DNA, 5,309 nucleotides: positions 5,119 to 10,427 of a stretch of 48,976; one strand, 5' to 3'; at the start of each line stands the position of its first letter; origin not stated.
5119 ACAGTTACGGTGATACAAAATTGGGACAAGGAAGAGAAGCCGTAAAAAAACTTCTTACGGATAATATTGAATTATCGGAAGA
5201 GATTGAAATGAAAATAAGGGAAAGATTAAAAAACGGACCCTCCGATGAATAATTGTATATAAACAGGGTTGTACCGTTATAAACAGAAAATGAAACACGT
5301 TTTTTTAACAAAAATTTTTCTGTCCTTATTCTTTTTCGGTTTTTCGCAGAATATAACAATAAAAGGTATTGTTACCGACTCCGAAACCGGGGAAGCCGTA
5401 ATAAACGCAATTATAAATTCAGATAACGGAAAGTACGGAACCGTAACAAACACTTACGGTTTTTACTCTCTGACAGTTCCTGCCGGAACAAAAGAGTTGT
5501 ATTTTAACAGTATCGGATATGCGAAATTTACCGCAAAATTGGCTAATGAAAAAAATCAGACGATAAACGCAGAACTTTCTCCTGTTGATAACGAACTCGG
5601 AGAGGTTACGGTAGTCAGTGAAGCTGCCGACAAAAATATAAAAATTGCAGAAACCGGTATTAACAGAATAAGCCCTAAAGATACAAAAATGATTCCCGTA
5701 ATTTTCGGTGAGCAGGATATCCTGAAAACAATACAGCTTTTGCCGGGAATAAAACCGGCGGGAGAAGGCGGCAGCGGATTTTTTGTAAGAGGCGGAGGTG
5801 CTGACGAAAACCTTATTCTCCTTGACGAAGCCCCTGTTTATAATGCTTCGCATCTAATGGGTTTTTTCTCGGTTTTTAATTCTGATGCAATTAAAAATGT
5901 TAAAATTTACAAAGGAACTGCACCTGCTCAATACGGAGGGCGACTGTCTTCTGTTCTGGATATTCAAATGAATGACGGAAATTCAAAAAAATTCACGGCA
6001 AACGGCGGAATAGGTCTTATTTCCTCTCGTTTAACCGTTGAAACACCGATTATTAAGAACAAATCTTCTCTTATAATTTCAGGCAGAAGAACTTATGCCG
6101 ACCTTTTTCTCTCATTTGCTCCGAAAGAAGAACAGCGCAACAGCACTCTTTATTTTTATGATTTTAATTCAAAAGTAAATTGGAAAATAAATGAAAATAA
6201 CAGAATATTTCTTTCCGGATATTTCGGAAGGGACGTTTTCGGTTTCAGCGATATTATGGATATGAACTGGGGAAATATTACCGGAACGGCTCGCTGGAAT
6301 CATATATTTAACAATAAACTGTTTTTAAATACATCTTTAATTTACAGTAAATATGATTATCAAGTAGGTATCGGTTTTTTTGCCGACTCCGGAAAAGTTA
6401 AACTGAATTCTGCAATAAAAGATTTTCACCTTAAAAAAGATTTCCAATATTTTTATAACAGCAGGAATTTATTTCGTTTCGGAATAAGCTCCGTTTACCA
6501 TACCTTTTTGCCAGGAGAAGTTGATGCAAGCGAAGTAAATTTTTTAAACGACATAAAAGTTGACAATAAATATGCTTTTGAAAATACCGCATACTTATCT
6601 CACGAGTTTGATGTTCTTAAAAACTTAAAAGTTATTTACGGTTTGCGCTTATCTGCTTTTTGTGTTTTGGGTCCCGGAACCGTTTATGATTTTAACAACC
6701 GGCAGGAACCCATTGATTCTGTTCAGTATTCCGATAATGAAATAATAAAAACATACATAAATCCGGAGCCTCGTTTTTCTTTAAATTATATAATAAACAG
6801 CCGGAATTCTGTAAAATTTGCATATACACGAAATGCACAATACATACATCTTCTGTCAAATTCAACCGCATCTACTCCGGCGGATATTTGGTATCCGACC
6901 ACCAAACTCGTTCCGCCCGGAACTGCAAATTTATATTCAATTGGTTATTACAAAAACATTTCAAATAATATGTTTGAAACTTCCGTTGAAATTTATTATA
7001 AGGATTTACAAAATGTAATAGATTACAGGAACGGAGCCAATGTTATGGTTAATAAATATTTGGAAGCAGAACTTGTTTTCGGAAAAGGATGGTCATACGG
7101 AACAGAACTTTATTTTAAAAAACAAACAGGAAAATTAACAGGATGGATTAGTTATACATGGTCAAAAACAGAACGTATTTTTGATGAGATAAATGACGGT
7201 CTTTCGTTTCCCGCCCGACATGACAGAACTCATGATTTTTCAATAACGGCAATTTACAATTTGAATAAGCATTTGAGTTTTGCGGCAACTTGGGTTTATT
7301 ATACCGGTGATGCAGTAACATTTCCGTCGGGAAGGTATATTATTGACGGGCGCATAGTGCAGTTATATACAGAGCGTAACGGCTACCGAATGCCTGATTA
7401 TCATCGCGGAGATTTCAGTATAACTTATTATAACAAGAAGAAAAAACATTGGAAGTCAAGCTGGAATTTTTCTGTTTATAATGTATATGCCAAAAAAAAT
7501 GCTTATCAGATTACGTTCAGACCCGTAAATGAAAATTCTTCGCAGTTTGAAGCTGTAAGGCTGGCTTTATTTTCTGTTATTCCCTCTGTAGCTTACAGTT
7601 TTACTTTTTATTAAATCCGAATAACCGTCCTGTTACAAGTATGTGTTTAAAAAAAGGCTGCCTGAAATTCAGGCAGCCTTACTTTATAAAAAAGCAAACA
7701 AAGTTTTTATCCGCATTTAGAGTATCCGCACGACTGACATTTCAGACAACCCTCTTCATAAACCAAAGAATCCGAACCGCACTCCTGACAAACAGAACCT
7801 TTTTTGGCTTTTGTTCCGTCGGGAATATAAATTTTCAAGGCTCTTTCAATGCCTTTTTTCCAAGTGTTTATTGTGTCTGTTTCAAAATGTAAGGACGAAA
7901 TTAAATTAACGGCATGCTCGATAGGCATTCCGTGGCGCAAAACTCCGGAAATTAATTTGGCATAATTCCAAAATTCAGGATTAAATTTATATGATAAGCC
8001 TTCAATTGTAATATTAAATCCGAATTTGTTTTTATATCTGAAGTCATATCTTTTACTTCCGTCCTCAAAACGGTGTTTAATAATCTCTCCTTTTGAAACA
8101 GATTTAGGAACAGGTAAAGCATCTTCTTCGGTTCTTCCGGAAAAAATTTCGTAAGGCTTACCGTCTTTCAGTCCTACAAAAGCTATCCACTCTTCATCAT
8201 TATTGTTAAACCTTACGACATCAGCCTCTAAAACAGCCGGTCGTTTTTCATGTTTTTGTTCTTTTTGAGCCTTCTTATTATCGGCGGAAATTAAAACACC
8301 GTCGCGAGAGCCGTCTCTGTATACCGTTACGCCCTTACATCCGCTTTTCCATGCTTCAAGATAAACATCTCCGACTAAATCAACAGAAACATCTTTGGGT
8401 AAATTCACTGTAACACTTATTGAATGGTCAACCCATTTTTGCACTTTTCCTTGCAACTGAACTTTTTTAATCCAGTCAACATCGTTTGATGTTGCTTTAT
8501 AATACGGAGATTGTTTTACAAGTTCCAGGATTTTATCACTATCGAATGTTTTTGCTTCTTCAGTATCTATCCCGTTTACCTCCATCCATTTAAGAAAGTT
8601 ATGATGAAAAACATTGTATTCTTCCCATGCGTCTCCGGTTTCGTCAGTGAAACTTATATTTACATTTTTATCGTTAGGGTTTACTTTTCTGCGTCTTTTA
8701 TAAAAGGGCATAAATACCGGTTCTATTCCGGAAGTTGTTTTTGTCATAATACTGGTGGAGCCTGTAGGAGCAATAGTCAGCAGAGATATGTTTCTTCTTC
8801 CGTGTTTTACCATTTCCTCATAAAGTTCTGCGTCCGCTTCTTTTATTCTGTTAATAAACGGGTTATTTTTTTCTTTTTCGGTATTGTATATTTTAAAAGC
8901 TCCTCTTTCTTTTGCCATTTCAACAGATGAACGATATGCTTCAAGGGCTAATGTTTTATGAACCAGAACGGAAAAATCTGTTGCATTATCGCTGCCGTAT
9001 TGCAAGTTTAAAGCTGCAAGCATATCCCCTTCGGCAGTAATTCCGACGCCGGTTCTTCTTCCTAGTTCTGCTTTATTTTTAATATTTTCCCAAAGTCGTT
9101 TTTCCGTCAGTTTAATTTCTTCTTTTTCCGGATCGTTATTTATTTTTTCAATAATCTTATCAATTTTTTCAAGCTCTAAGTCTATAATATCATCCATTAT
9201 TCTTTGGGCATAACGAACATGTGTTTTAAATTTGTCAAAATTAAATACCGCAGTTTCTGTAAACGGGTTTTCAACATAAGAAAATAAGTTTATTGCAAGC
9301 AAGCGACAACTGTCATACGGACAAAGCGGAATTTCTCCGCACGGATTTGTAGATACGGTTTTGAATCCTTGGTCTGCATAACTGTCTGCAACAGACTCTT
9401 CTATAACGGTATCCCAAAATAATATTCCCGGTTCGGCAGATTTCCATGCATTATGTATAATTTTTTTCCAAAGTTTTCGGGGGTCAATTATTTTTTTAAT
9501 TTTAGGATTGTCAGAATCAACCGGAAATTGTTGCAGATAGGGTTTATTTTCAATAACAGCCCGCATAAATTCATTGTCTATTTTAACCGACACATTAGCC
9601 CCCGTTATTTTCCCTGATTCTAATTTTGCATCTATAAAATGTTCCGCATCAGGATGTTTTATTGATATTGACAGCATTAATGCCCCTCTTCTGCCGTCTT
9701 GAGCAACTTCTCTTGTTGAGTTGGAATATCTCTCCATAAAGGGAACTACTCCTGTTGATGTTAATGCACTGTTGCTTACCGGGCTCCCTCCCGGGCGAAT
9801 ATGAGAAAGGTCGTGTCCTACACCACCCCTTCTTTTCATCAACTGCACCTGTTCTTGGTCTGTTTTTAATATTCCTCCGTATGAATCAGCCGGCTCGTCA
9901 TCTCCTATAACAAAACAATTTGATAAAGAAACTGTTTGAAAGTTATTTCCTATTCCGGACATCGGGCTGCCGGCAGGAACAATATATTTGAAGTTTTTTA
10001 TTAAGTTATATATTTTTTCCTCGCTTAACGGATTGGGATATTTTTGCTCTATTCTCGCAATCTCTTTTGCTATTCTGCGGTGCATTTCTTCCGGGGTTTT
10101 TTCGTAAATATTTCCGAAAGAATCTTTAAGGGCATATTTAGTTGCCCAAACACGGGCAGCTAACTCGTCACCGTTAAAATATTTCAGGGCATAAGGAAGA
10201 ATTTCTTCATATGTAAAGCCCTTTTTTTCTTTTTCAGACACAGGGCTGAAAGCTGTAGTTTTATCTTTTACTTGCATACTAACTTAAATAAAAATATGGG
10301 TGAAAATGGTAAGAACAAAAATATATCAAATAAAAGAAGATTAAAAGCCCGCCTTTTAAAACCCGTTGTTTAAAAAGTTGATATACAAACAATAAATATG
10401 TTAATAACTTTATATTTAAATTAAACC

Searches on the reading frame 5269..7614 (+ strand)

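Call 6: search_protein_families(library=pfam, proteins=[window:5269-7614:+], max_evalue=0.001)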
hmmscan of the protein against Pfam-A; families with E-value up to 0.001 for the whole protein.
window:5269-7614:+ (781 aa): 3 families
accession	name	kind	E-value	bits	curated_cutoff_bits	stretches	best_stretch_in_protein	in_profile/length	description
PF13715.12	CarbopepD_reg_2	-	2.8e-13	50.1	32.2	1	31-115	1-88/88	CarboxypepD_reg-like domain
PF07715.20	Plug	-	1.4e-10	42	23.9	1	148-225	22-102/107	TonB-dependent Receptor Plug Domain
PF13620.12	CarboxypepD_reg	-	2.5e-09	37.8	32.3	1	30-103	1-81/82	Carboxypeptidase regulatory-like domain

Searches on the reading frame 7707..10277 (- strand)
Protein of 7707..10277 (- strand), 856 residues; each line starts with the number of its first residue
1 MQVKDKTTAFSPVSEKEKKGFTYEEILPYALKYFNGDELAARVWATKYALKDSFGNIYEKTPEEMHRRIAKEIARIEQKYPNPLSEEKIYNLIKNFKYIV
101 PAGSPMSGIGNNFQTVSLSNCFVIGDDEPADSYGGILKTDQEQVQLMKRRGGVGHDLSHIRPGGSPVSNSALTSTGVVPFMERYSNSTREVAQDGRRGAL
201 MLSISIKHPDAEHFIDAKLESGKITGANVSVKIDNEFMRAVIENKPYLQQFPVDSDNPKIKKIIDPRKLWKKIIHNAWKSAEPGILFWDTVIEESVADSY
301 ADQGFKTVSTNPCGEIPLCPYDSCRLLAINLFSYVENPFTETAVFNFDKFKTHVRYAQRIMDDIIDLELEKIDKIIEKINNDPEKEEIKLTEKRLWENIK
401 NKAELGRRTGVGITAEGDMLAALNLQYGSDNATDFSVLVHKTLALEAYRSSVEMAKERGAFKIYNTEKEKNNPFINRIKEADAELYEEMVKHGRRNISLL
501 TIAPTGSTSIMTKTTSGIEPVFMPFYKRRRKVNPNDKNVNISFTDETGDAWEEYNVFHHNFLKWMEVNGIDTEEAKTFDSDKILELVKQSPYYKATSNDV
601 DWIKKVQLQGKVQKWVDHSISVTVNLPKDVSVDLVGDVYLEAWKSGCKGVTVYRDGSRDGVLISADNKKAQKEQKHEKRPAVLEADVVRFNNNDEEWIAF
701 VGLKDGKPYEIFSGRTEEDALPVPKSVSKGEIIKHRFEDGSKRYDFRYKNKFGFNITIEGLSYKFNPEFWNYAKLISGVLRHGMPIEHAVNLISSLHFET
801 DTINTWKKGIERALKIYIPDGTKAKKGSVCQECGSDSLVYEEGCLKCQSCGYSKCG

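Call 6: search_protein_families(library=pfam, proteins=[window:7707-10277:-], max_evalue=0.001)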
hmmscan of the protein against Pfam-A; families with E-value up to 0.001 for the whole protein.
window:7707-10277:- (856 aa): 2 families
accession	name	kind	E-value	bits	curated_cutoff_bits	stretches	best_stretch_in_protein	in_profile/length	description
PF02867.20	Ribonuc_red_lgC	-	1e-92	311.9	23.9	1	119-653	1-523/523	Ribonucleotide reductase, barrel domain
PF00317.26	Ribonuc_red_lgN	-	2.8e-10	40.5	28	1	37-110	4-73/77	Ribonucleotide reductase, all-alpha domain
